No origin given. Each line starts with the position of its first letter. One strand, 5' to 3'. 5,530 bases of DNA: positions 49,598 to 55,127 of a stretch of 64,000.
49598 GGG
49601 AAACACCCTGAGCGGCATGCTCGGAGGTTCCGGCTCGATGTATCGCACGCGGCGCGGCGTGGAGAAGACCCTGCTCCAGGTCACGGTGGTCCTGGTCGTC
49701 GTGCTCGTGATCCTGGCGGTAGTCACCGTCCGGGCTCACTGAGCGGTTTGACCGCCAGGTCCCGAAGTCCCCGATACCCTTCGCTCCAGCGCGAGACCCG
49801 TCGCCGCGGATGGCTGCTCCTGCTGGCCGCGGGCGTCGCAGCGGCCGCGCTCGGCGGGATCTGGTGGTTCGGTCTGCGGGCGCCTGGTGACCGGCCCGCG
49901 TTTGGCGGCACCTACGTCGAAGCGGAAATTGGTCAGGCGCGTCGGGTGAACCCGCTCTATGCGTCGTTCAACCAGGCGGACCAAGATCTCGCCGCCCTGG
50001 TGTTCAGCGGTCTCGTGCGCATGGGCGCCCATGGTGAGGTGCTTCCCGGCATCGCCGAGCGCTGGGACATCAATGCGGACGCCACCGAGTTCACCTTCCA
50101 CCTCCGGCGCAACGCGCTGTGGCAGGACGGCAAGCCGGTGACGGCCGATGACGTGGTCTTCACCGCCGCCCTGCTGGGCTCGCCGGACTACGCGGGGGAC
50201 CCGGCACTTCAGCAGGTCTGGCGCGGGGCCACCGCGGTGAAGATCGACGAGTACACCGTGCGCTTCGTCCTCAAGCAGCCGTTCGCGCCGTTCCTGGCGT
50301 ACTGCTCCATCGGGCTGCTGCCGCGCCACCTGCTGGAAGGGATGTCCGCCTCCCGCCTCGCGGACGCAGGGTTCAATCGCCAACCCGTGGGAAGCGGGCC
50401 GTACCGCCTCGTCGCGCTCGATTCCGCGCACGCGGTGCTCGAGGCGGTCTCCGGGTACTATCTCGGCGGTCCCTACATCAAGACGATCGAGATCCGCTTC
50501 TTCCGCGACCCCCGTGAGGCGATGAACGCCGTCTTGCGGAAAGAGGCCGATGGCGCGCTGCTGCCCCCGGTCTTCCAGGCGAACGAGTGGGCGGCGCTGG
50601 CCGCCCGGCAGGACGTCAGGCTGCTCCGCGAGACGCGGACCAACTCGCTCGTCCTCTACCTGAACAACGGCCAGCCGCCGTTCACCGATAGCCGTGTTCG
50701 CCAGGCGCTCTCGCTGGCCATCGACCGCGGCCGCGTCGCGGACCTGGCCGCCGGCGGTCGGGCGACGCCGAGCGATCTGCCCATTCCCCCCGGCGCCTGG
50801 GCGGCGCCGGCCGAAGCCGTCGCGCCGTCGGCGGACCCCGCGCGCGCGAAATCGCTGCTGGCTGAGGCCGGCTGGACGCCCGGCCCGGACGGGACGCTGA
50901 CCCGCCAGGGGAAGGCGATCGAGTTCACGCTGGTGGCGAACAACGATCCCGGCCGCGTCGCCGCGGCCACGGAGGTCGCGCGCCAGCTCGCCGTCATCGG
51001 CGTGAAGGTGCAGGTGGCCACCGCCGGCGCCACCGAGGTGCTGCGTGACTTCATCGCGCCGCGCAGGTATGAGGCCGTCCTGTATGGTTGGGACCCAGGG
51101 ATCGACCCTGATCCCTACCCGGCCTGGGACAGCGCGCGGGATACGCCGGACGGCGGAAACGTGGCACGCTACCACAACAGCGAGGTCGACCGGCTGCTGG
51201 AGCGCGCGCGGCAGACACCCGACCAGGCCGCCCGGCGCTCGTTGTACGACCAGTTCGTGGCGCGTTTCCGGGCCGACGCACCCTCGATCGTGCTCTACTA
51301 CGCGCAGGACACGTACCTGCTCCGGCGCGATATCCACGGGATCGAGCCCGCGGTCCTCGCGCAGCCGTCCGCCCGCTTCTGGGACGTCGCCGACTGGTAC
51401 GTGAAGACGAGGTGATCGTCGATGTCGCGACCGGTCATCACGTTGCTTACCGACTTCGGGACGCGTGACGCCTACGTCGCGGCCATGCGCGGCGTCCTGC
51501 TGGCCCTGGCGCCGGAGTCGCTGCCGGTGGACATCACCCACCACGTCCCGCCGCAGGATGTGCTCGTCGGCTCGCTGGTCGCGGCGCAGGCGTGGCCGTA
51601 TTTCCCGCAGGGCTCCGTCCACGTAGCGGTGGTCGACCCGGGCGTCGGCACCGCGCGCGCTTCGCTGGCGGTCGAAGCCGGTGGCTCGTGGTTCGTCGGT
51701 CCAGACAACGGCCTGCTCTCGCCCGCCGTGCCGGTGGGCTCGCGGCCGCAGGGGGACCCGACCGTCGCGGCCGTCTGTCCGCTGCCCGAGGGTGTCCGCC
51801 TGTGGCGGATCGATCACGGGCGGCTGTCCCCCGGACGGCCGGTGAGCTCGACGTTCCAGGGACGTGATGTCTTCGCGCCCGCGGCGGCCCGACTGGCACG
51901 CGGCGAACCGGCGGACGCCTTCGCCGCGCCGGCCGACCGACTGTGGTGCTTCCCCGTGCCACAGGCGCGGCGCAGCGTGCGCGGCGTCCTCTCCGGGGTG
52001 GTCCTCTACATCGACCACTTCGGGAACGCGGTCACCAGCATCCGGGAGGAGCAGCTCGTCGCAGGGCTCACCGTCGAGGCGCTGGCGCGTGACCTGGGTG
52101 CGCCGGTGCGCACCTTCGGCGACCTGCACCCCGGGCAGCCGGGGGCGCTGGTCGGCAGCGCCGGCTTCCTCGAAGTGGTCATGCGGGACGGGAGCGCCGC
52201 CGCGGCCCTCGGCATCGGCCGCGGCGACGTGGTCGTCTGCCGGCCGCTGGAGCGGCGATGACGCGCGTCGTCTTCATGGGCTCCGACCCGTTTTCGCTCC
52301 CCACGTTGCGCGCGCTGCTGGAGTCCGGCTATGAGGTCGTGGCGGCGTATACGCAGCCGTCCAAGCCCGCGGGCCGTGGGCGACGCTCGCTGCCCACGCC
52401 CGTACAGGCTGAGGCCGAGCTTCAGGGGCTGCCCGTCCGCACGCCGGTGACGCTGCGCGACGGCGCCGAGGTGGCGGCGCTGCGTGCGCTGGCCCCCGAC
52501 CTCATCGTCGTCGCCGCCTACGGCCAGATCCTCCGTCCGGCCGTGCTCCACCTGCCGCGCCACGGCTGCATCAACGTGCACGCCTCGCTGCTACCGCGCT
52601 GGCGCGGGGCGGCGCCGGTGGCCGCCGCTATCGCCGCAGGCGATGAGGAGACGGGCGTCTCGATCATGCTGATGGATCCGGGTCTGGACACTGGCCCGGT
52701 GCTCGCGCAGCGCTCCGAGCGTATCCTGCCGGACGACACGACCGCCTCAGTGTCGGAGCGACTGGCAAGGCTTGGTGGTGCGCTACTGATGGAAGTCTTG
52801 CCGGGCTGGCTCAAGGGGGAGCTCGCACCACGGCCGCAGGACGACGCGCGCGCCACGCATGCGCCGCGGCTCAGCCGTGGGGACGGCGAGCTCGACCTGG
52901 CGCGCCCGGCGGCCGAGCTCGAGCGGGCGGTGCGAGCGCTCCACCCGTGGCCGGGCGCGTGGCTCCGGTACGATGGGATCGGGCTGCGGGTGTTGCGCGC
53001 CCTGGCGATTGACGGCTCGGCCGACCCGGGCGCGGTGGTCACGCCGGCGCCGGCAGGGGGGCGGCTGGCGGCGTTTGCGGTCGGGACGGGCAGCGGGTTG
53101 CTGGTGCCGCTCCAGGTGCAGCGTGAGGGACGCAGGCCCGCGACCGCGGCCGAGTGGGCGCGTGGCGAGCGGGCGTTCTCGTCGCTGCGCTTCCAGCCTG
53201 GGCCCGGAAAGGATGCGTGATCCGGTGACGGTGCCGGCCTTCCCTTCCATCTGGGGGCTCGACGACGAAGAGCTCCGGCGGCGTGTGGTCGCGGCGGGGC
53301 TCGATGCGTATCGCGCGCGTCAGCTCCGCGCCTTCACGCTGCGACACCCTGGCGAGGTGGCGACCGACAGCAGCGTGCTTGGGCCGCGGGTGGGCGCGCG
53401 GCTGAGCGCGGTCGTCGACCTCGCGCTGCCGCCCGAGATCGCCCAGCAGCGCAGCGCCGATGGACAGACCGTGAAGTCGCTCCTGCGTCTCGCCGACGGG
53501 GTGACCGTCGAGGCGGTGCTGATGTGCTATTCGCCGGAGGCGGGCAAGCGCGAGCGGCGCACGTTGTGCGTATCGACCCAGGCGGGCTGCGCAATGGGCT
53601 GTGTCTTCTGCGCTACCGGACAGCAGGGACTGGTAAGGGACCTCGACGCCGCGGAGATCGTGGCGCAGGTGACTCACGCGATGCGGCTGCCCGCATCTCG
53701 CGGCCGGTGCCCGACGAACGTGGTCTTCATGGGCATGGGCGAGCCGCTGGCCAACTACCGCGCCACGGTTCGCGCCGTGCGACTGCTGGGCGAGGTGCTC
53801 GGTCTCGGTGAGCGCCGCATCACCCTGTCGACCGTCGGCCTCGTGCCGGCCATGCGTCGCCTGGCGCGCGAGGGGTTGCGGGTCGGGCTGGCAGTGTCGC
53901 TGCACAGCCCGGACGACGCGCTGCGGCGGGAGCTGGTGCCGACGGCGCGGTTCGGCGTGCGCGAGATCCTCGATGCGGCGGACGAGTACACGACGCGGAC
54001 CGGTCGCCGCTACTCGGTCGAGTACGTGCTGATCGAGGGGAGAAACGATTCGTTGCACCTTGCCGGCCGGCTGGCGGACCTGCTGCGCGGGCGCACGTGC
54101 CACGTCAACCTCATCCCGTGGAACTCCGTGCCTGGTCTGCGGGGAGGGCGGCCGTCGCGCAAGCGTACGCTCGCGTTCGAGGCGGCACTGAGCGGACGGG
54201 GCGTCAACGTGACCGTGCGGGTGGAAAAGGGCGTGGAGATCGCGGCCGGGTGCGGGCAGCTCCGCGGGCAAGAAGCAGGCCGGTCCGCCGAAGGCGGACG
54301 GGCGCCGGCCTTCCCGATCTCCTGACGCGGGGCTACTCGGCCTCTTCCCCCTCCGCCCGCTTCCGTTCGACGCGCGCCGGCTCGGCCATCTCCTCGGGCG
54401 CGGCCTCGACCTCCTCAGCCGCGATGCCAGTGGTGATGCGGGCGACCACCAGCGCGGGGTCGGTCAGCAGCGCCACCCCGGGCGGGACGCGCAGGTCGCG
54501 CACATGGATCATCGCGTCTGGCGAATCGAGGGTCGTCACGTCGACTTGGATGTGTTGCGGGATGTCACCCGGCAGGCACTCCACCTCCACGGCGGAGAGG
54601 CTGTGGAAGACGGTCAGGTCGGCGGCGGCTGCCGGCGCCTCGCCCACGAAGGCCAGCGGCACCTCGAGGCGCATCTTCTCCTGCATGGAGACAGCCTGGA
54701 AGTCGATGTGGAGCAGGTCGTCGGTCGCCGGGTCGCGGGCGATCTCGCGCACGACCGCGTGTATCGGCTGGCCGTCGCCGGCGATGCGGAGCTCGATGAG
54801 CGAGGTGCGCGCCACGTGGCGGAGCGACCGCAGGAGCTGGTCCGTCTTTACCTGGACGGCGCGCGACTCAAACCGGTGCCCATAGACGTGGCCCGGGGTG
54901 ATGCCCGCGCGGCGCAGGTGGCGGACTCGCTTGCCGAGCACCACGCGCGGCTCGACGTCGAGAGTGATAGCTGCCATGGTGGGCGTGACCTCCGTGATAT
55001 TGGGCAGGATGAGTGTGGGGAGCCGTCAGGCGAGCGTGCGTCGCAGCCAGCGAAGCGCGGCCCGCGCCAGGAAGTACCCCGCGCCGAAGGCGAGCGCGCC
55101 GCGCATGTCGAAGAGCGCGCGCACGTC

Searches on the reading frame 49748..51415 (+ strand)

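Call 38: search_protein_families(library=pfam, proteins=[window:49748-51415:+])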
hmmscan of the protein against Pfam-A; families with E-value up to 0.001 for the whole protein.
window:49748-51415:+ (555 aa): 1 family
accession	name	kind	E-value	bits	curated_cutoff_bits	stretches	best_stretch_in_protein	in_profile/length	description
PF00496.27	SBP_bac_5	-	8.3e-76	255.9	32.4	1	97-463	1-360/368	Bacterial extracellular solute-binding proteins, family 5 Middle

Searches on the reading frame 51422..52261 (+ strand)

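Call 38: search_protein_families(library=pfam, proteins=[window:51422-52261:+])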
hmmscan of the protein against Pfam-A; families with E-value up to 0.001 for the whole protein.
window:51422-52261:+ (279 aa): 2 families
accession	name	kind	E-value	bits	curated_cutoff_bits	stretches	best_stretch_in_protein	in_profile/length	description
PF01887.21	SAM_HAT_N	-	5e-49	166.3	26.3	1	6-166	1-143/145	SAM hydroxide adenosyltransferase N-terminal domain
PF20257.3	SAM_HAT_C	-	6.7e-20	71.6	25.5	1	192-271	1-83/84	SAM hydroxide adenosyltransferase C-terminal domain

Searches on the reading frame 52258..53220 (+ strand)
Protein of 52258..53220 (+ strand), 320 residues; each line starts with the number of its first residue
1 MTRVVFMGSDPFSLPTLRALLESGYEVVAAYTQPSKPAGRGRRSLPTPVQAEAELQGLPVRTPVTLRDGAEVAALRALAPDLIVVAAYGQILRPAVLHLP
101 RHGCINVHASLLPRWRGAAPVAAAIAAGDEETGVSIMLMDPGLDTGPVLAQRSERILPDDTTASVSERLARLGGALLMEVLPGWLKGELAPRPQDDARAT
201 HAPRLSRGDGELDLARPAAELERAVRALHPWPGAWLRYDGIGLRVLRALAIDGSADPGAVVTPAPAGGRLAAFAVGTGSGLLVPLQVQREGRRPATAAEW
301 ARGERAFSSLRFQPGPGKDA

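Call 38: search_protein_families(library=pfam, proteins=[window:52258-53220:+])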
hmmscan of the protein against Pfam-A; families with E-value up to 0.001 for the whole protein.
window:52258-53220:+ (320 aa): 2 families
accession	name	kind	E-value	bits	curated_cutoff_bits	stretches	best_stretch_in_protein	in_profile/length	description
PF00551.24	Formyl_trans_N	-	1.1e-42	146.3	26.1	1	3-181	2-181/181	Formyl transferase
PF02911.23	Formyl_trans_C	-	4.5e-14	52.9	21.1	1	205-304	2-99/100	Formyl transferase, C-terminal domain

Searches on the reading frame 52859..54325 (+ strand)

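Call 38: search_protein_families(library=pfam, proteins=[window:52859-54325:+])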
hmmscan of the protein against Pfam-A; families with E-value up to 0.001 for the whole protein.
window:52859-54325:+ (488 aa): 1 family
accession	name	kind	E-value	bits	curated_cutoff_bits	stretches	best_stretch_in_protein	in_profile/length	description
PF04055.27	Radical_SAM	-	1e-14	55.5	29.5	1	239-398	2-157/166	Radical SAM superfamily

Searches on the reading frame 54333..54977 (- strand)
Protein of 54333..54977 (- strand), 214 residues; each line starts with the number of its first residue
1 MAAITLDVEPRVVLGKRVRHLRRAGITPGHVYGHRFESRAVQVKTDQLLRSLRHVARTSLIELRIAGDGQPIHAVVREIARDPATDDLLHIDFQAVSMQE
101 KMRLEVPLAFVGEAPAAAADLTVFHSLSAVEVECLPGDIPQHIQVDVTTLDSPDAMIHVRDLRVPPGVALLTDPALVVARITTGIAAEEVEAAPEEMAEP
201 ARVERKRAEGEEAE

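Call 38: search_protein_families(library=pfam, proteins=[window:54333-54977:-])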
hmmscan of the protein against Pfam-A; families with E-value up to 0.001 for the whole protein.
window:54333-54977:- (214 aa): 2 families
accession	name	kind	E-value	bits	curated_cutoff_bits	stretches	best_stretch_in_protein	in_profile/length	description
PF14693.11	Ribosomal_TL5_C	-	6.7e-21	74.9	27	1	101-182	1-81/84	Ribosomal protein TL5, C-terminal domain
PF01386.24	Ribosomal_L25p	-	2e-17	63.9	23.6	1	6-93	1-82/82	Ribosomal L25p family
